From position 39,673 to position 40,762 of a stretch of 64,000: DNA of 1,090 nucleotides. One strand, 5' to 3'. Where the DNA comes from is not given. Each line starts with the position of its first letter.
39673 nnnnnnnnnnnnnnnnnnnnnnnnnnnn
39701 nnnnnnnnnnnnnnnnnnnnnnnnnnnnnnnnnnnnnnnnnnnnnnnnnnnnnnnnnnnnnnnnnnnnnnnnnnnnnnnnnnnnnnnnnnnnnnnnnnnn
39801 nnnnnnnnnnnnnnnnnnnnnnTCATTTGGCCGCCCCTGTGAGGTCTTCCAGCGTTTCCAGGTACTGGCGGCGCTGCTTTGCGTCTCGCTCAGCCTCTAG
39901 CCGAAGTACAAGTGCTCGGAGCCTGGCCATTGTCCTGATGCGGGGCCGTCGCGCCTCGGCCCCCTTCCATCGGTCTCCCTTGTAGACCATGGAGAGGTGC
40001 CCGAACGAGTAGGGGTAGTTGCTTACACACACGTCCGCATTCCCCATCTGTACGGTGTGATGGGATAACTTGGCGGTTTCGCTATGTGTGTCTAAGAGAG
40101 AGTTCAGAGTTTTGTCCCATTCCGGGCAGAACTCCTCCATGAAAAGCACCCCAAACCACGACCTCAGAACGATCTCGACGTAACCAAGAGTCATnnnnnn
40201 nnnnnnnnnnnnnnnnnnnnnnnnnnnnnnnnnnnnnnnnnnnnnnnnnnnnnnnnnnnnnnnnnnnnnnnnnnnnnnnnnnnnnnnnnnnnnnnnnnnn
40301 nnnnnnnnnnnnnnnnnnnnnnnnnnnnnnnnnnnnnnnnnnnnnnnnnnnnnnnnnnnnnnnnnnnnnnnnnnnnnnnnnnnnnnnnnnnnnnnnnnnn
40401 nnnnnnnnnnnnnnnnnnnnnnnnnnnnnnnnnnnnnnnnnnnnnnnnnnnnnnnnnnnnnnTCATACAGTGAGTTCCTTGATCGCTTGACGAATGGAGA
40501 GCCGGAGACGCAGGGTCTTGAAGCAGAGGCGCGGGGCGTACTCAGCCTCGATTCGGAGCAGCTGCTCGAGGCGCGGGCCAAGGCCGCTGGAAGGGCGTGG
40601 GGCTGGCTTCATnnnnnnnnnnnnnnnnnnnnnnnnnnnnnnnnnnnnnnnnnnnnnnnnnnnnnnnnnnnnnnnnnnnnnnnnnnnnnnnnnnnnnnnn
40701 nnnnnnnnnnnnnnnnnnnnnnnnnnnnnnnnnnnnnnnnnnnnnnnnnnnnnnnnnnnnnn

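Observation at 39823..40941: Four translationally coupled small ORFs, including a TK-like mini P-loop protein, inserted between the Mre11-like and Rad50-like genes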

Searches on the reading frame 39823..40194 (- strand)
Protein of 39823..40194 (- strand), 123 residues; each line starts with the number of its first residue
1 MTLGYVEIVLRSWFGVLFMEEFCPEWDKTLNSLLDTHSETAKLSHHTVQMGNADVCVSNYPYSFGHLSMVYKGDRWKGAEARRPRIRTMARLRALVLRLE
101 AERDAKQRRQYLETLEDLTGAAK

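Call 3: search_protein_families(library=pfam, proteins=[window:39823-40194:-], max_evalue=1)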
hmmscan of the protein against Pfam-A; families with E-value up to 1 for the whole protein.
window:39823-40194:- (123 aa): 0 families

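Call 4: search_protein_families(library=phrogs, proteins=[window:39823-40194:-], max_evalue=1)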
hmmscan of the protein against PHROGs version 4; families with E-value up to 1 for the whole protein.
window:39823-40194:- (123 aa): 3 families
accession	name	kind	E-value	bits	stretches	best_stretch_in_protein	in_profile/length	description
phrog_16975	-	unknown function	7.4e-11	43.3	1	17-107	15-107/118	-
phrog_14894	-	moron, auxiliary metabolic gene and host takeover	0.012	16.2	1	27-108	57-139/153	membrane protein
phrog_17365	-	unknown function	0.061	14.6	1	80-118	13-50/84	-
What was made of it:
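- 39823..40194 (-): ORF D, 123 aa, start shares 1 nt with the C stop (TGATG). First gene of the optional D-E cassette. Weak hit to phrog_16975 (call 4).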

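Call 13: search_dna_similar(query=window:39823-40194:-, collection=phages, mode=protein, max_evalue=0.01, max_rows=40)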
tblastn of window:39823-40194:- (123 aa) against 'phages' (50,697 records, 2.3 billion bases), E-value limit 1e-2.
Records with a match: 1; places in all: 1; records where one place covers at least 80% of the query: 0.
Best place of each record, by identity: <60% 1.
By first word of the organism name: Erythrobacter 1.
By host as written in the record: Erythrobacter sp. 1.
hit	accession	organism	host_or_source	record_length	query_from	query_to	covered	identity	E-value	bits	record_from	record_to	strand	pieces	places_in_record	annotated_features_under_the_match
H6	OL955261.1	Erythrobacter phage vB_EliS-L02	Erythrobacter sp.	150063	23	65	35%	47.8%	3e-5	47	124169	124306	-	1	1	hypothetical protein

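Call 22: find_related_loci(query=window:39823-40194:-, collection=viral_contigs, flank=6000)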
Query window:39823-40194:- (123 aa) in viral_contigs; peptide patterns used: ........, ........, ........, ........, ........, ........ (x = any residue, [..] = any of these).
6 stretches matched a pattern, but none encodes a relative of the query by tblastn (E <= 1e-3).

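Call 53: search_protein_families(library=padloc, proteins=[window:39823-40194:-], max_evalue=0.1)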
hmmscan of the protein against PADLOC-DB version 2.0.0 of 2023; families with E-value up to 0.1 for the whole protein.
window:39823-40194:- (123 aa): 0 families

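Call 55: find_homologous_proteins(query=window:39826-40194:-, max_evalue=0.001)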
Query window:39826-40194:- (123 aa): 4 proteins with E <= 0.001 among 21 candidates.
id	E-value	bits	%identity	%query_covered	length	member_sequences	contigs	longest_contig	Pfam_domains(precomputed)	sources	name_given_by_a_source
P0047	6.3e-73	260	96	100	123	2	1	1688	-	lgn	-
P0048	8.5e-63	227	85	100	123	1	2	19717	-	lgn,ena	-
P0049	9.5e-60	218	81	100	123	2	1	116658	-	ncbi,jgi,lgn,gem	-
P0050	1.9e-58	213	81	98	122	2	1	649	-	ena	-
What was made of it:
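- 39823..40194 (-): Only 4 homologous clusters (call 55).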

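Call 65: find_encoding_contigs(protein=P0049, flank=6000, max_places=3)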
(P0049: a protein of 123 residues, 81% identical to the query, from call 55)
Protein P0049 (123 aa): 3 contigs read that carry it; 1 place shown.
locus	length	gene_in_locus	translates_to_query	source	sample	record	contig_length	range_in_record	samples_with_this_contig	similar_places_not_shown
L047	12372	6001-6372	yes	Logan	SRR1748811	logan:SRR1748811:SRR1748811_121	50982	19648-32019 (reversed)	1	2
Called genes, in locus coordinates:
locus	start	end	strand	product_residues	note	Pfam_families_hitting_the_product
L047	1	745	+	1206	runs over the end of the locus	PF02739:5_3_exonuc_N, PF01367:5_3_exonuc (faint), PF01612:DNA_pol_A_exo1, PF00476:DNA_pol_A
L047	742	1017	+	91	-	-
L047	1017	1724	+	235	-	PF00929:RNase_T, PF12843:QSregVF_b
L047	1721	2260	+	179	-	PF21448:DNMK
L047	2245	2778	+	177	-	-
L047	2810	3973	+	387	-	PF01068:DNA_ligase_A_M, PF14743:DNA_ligase_OB_2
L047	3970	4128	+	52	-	-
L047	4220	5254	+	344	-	PF00149:Metallophos (weak)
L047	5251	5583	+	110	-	-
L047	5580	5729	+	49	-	-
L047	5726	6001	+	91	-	-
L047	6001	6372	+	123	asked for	-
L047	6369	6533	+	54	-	-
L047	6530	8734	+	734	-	PF02463:SMC_N (faint), PF13175:AAA_15, PF13476:AAA_23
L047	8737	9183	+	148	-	PF22769:DCD, PF00692:dUTPase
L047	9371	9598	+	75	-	-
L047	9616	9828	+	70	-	-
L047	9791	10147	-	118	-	-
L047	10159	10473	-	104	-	-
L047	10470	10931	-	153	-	-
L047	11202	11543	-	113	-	-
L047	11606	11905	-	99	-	-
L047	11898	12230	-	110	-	PF14301:DUF4376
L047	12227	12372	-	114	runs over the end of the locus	-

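Call 66: find_encoding_contigs(protein=P0048, flank=6000, max_places=2)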
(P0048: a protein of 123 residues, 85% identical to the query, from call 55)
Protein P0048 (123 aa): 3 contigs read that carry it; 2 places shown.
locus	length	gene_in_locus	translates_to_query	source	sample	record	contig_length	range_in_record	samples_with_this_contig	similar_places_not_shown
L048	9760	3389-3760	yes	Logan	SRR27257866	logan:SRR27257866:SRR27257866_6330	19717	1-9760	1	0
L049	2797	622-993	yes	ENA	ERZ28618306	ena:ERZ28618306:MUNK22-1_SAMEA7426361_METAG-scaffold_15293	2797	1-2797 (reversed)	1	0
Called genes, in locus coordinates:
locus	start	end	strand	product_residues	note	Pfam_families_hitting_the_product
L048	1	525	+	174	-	?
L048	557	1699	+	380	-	PF01068:DNA_ligase_A_M, PF14743:DNA_ligase_OB_2 (weak)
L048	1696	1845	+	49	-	-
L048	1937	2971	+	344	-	PF00149:Metallophos (weak)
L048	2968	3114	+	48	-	-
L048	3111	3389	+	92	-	-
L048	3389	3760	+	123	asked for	-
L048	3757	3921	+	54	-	-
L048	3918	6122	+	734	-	PF02463:SMC_N (faint), PF13175:AAA_15, PF13476:AAA_23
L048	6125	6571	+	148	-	PF22769:DCD, PF00692:dUTPase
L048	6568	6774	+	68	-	-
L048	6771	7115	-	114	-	-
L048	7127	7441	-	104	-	-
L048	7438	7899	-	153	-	-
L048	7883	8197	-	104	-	-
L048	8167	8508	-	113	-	-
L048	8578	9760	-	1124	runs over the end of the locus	-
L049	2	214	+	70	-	?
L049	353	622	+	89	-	-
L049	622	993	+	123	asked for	-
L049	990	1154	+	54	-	-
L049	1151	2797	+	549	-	?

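Call 88: get_annotated_region(hit=H6, flank=3000)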
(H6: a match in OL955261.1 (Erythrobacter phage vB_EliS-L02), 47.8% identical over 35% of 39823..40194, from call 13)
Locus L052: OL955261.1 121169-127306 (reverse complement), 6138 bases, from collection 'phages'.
description: Erythrobacter phage vB_EliS-L02, complete genome.
organism: Erythrobacter phage vB_EliS-L02 (NCBI taxid 2909139)
taxonomy: Viruses; Duplodnaviria; Heunggongvirae; Uroviricota; Caudoviricetes
host: Erythrobacter sp.; source: -; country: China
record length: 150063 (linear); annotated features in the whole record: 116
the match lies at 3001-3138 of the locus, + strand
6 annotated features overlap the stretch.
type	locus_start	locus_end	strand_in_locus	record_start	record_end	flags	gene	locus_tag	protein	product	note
CDS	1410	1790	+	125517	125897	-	-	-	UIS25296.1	DUF1523 family protein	-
CDS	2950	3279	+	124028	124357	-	-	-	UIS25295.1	hypothetical protein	-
CDS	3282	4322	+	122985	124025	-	-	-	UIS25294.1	hypothetical protein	-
CDS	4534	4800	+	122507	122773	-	-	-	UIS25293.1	hypothetical protein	-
CDS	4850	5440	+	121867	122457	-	-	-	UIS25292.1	hypothetical protein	-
CDS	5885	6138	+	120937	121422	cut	-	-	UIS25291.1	hypothetical protein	-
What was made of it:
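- On Phage hypervariable accessory-gene hotspot: D-like: call 88.
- Tried and rejected: For D, only a partial hit in an Erythrobacter phage (calls 13, 88).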

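Call 104: search_protein_families(library=ncbifam, proteins=[window:39823-40194:-], max_evalue=0.1)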
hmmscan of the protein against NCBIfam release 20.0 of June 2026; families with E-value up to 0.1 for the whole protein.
window:39823-40194:- (123 aa): 0 families

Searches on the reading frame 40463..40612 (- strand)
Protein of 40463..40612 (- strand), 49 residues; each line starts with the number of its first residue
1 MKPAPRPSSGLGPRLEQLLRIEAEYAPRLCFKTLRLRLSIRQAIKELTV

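Call 3: search_protein_families(library=pfam, proteins=[window:40463-40612:-], max_evalue=1)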
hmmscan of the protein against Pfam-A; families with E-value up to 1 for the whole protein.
window:40463-40612:- (49 aa): 0 families

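Call 4: search_protein_families(library=phrogs, proteins=[window:40463-40612:-], max_evalue=1)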
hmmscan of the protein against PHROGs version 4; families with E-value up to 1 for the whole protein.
window:40463-40612:- (49 aa): 0 families

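Call 53: search_protein_families(library=padloc, proteins=[window:40463-40612:-], max_evalue=0.1)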
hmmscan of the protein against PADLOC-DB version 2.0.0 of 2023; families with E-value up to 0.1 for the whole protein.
window:40463-40612:- (49 aa): 0 families

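Call 84: search_dna_similar(query=window:40466-40612:-, collection=phages, mode=protein, max_evalue=1, max_rows=10)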
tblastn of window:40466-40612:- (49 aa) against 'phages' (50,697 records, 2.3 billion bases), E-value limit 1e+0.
No match.

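Call 104: search_protein_families(library=ncbifam, proteins=[window:40463-40612:-], max_evalue=0.1)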
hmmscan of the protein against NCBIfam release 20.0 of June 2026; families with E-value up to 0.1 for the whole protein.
window:40463-40612:- (49 aa): 0 families
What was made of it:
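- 40463..40612 (-): ORF B, 49 aa, ATGA overlaps on both sides. Clade-specific small protein with no family match. No hits in Pfam, PHROGs, NCBIfam or PADLOC, and no tblastn match in phages (calls 3, 4, 53, 84, 104).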
